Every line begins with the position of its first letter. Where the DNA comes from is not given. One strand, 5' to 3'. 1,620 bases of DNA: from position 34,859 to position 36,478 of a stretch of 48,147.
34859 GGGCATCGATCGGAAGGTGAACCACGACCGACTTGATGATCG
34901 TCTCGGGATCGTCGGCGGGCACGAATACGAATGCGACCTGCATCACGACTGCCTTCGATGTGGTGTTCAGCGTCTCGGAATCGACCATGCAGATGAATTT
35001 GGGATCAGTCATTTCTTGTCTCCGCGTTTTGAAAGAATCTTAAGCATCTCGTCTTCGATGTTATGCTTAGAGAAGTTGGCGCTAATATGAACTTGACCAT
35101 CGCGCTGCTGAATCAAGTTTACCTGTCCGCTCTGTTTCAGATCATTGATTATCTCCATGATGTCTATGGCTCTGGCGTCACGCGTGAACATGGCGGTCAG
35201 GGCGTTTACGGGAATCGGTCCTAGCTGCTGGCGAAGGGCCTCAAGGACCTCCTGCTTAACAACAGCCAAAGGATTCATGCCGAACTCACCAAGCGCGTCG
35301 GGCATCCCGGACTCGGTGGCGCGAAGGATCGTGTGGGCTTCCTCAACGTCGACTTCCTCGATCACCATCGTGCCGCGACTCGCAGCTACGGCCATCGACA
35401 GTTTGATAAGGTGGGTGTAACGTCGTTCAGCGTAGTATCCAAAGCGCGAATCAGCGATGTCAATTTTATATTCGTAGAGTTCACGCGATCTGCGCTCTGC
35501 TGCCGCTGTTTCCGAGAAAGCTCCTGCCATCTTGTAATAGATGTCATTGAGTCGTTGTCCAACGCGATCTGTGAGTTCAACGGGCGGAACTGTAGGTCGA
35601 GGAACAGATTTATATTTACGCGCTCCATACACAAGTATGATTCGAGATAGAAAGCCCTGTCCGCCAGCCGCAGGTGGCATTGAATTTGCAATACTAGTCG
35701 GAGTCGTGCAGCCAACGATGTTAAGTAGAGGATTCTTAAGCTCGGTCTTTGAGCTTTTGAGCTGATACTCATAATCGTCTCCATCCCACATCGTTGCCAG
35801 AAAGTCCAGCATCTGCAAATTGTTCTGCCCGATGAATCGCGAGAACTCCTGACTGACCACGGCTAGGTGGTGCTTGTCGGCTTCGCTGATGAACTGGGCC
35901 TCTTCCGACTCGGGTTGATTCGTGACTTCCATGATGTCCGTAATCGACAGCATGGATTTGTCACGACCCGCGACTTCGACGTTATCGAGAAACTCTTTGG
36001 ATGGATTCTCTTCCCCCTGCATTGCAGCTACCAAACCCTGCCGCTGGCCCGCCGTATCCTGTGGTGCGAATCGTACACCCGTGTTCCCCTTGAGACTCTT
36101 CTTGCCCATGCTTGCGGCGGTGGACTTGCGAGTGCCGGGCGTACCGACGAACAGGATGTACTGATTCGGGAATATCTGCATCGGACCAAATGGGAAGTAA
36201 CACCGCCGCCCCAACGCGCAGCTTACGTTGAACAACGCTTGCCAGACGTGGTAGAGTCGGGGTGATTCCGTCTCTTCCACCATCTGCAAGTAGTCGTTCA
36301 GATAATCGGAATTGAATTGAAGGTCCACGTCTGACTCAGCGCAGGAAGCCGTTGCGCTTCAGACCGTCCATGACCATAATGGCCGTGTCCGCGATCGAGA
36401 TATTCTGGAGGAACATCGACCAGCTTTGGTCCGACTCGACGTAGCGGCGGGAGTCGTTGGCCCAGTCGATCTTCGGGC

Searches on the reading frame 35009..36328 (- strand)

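Call 4: search_protein_families(library=pfam, proteins=[window:35009-36328:-], max_evalue=0.01)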
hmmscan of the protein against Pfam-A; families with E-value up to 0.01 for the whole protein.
window:35009-36328:- (439 aa): 1 family
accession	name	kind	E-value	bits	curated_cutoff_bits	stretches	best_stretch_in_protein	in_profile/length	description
PF13148.11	DUF3987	-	1.1e-13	51.6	27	1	153-266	144-264/364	Protein of unknown function (DUF3987)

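Call 16: search_protein_families(library=phrogs, proteins=[window:35009-36328:-], max_evalue=0.001)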
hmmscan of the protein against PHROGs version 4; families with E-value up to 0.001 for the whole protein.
window:35009-36328:- (439 aa): 4 families
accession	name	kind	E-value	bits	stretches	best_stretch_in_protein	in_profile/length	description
phrog_14296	-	DNA, RNA and nucleotide metabolism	6e-65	220.8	1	8-411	3-383/417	DNA primase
phrog_5311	-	DNA, RNA and nucleotide metabolism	1.1e-06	28.2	1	10-98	267-353/692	helicase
phrog_3022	-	DNA, RNA and nucleotide metabolism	1.4e-05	24.7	1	181-260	510-590/788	DNA primase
phrog_2373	-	DNA, RNA and nucleotide metabolism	7.9e-05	22.4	1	16-234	73-304/515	DNA helicase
